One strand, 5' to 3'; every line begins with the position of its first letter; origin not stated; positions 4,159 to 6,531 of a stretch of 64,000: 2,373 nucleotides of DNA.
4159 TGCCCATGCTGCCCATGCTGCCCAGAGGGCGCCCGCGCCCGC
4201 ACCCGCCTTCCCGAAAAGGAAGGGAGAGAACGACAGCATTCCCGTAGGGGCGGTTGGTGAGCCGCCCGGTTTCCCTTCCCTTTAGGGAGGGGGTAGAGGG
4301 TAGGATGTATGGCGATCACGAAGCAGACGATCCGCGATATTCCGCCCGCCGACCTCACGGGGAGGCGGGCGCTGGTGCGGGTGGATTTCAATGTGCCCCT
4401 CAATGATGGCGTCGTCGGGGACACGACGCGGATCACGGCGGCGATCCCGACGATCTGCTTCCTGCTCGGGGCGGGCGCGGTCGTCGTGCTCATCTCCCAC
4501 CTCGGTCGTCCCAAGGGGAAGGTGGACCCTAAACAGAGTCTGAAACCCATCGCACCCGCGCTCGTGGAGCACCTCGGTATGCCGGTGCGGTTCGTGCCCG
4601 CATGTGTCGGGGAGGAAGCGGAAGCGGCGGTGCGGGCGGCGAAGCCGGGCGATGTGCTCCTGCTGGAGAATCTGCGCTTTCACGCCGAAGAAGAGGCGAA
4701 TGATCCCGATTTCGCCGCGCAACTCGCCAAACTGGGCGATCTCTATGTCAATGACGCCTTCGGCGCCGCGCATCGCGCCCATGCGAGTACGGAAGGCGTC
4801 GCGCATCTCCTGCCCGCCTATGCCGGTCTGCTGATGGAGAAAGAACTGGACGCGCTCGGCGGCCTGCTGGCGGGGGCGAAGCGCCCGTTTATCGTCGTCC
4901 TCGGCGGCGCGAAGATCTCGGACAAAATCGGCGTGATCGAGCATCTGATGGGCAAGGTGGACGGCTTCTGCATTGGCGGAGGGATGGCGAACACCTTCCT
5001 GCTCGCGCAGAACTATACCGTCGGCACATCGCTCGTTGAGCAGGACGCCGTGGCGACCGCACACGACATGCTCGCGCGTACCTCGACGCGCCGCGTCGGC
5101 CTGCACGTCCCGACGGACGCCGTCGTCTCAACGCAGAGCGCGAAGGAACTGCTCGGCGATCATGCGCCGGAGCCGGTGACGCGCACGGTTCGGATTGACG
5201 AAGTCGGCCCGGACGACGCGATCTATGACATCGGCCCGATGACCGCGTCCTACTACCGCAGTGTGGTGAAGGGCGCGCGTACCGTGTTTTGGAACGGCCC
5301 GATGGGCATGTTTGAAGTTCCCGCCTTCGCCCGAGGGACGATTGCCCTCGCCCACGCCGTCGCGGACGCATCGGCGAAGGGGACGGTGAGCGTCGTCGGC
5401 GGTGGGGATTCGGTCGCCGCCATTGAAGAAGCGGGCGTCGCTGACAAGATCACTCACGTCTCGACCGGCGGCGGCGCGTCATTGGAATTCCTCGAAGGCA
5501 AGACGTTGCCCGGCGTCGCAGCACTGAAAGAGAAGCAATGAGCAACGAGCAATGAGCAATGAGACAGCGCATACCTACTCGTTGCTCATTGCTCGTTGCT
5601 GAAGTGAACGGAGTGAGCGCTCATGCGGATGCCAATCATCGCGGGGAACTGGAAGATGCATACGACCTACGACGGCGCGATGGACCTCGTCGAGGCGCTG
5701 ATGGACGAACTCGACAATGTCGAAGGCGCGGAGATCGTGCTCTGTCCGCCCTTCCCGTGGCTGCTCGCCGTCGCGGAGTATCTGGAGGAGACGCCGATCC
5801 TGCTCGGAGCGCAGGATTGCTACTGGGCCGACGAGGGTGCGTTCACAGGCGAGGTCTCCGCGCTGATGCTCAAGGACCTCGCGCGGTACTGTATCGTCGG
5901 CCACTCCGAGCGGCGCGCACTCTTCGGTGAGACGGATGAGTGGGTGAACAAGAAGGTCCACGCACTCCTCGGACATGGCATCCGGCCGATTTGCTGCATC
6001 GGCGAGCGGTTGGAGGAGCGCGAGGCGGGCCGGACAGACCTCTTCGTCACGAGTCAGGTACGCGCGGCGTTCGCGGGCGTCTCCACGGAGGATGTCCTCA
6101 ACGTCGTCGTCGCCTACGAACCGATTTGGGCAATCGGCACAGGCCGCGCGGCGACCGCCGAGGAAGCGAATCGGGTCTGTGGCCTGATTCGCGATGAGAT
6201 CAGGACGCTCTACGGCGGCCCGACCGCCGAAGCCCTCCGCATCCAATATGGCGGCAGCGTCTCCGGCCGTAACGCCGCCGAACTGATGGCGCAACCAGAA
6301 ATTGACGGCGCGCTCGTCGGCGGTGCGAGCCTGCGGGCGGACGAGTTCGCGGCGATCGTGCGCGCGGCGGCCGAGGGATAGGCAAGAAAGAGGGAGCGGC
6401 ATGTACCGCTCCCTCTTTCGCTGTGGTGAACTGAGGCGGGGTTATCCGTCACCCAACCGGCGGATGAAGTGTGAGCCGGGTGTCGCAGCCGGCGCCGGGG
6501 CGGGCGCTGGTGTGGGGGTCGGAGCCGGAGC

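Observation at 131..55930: Dispersed family of hairpins whose arms are tandem, phase-locked 7-nt units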

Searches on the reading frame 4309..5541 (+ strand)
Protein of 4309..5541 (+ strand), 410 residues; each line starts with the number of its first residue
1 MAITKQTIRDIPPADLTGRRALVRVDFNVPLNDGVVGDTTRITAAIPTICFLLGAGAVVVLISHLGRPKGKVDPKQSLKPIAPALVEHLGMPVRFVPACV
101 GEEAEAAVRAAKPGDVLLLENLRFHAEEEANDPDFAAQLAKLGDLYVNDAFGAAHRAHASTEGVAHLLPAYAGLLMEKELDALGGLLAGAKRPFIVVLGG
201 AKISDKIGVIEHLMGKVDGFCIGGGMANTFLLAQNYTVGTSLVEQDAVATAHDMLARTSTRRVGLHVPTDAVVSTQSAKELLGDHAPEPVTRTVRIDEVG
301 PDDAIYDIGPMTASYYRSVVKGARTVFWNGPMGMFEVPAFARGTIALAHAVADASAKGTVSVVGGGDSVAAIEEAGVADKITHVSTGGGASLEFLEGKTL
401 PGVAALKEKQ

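Call 12: find_encoding_contigs(protein=window:4309-5541:+, flank=3000, max_places=6)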
Protein window:4309-5541:+ (410 aa): 4 contigs read that carry it; 2 places shown.
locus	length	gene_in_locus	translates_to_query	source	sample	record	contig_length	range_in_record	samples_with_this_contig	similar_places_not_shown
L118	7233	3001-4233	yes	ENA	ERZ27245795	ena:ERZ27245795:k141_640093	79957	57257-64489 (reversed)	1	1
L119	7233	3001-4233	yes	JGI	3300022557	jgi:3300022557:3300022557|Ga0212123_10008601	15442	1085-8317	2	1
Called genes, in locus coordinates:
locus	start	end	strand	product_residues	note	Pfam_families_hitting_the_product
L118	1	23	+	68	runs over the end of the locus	-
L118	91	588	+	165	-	PF05163:DinB, PF04978:MST (faint), PF12867:DinB_2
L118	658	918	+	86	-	-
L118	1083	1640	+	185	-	PF02775:TPP_enzyme_C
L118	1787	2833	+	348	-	PF00044:Gp_dh_N, PF02800:Gp_dh_C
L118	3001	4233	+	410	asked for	PF00162:PGK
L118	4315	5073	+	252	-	PF00121:TIM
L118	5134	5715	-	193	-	PF13668:Ferritin_2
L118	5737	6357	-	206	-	PF13668:Ferritin_2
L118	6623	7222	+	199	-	PF07638:Sigma70_ECF (weak), PF04542:Sigma70_r2, PF08281:Sigma70_r4_2, PF04545:Sigma70_r4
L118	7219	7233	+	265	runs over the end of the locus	PF10099:RskA_C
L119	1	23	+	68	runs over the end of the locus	-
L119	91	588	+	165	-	PF05163:DinB, PF04978:MST (faint), PF12867:DinB_2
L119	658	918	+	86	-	-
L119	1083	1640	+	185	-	PF02775:TPP_enzyme_C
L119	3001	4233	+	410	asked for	PF00162:PGK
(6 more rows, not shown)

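Call 13: find_related_loci(query=window:4309-5538:+, collection=genome_contigs, flank=3000)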
Query window:4309-5538:+ (410 aa) in genome_contigs; peptide patterns used: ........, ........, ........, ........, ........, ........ (x = any residue, [..] = any of these).
600 stretches matched a pattern (row limit reached: there are more); 526 encode a relative of the query (tblastn E <= 1e-3); the best 80 are kept; 80 distinct loci.
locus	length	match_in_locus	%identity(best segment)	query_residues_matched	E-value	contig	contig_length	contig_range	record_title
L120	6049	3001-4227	90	1-409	0e+0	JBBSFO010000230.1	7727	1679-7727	MAG: Thermomicrobiales bacterium isolate LS1_sbin.90 LS1_sbin.90_K_550704_L_7727_cov_13.0823, whole genome shotgun seque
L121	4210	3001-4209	90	1-403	0e+0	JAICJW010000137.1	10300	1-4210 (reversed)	MAG: Chloroflexia bacterium isolate GZL_HY_2_bin.18 k141_4648650_length_10300_cov_13.4959, whole genome shotgun sequence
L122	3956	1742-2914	58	3-409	7e-148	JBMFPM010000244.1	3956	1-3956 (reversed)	MAG: Anaerolineae bacterium isolate KM4338-63 NODE_10933_length_3956_cov_3.794924, whole genome shotgun sequence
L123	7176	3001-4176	59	2-409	4e-141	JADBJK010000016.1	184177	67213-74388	MAG: Chloroflexota bacterium isolate Tumba.bins.16 NODE_139_length_184177_cov_121.545, whole genome shotgun sequence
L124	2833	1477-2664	58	3-408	4e-146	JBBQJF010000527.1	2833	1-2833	MAG: Dehalococcoidia bacterium isolate Co_metawrap_750 Cmw_750_k141_17243084_length_2833_cov_7.0000, whole genome shotgu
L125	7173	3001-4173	57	3-409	6e-139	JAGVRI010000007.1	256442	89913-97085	MAG: Chloroflexota bacterium isolate TumbabinsA95 c_000000000007, whole genome shotgun sequence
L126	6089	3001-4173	60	3-409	3e-138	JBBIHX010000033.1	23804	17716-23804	MAG: Caldilineae bacterium isolate BR1S70218_bin_124 NODE_2410_length_23804_cov_12.718346, whole genome shotgun sequence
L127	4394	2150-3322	57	3-409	2e-140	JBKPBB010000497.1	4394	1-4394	MAG: Thermodesulfobacteriota bacterium isolate GB_EKS_MAG_00090 GB_EKS_000001385898, whole genome shotgun sequence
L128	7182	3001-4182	55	3-409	9e-137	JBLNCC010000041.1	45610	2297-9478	MAG: Betaproteobacteria bacterium isolate MAG135 PRJNA950955_bin41_renamed_40, whole genome shotgun sequence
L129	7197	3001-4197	53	1-410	1e-135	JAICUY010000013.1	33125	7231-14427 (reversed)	MAG: Steroidobacteraceae bacterium isolate HEB_FP_1_bin.9 k141_275466_length_33125_cov_9.9769, whole genome shotgun sequ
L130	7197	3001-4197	54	1-409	1e-134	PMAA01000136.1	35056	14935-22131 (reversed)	MAG: Acidobacteria bacterium isolate palsa_347 73.20120700_P2M.5_contig_1479, whole genome shotgun sequence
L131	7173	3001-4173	56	9-409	2e-134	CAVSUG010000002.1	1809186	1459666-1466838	MAG: uncultured Chloroflexia bacterium isolate MFD09603.bin.2.233 genome assembly, contig: contig_35726, whole genome sh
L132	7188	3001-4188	53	3-409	5e-134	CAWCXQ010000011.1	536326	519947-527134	MAG: uncultured Chloroflexia bacterium isolate MFD07737.bin.2.34 genome assembly, contig: contig_3124, whole genome shot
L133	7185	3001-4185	52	3-408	8e-134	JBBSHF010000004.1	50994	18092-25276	MAG: Candidatus Limnocylindria bacterium isolate LS2_sbin.60 LS2_sbin.60_K_166239_L_50994_cov_37.4511, whole genome shot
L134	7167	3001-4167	56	7-406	1e-133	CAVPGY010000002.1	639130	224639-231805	MAG: uncultured Chloroflexia bacterium isolate MFD09964.bin.2.274 genome assembly, contig: contig_12832, whole genome sh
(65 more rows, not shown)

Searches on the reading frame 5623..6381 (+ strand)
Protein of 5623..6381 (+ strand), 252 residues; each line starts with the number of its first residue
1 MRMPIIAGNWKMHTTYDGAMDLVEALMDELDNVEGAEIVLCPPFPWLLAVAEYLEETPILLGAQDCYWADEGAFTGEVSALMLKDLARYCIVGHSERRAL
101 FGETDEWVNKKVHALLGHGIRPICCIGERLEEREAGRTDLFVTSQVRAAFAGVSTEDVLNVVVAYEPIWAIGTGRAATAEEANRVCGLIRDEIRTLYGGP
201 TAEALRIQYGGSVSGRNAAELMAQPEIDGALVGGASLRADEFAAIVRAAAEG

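Call 19: find_encoding_contigs(protein=window:5623-6381:+, flank=10000, max_places=1)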
Protein window:5623-6381:+ (252 aa): 3 contigs read that carry it; 1 place shown.
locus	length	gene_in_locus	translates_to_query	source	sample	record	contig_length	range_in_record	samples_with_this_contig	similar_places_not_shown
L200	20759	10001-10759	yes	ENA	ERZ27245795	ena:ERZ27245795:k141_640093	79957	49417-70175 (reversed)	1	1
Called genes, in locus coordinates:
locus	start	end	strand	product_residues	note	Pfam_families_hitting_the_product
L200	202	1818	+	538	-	PF00083:Sugar_tr, PF03137:OATP (faint), PF07690:MFS_1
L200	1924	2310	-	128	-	PF01521:Fe-S_biosyn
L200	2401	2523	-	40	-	-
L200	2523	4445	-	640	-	PF16177:ACAS_N, PF00501:AMP-binding, PF13193:AMP-binding_C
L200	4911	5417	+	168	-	-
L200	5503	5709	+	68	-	-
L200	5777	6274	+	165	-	PF05163:DinB, PF04978:MST (faint), PF12867:DinB_2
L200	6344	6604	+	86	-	-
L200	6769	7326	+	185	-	PF02775:TPP_enzyme_C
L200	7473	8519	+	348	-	PF00044:Gp_dh_N, PF02800:Gp_dh_C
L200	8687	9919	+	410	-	PF00162:PGK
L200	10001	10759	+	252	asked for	PF00121:TIM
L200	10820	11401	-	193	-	PF13668:Ferritin_2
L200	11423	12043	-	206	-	PF13668:Ferritin_2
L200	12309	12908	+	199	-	PF07638:Sigma70_ECF (weak), PF04542:Sigma70_r2, PF08281:Sigma70_r4_2, PF04545:Sigma70_r4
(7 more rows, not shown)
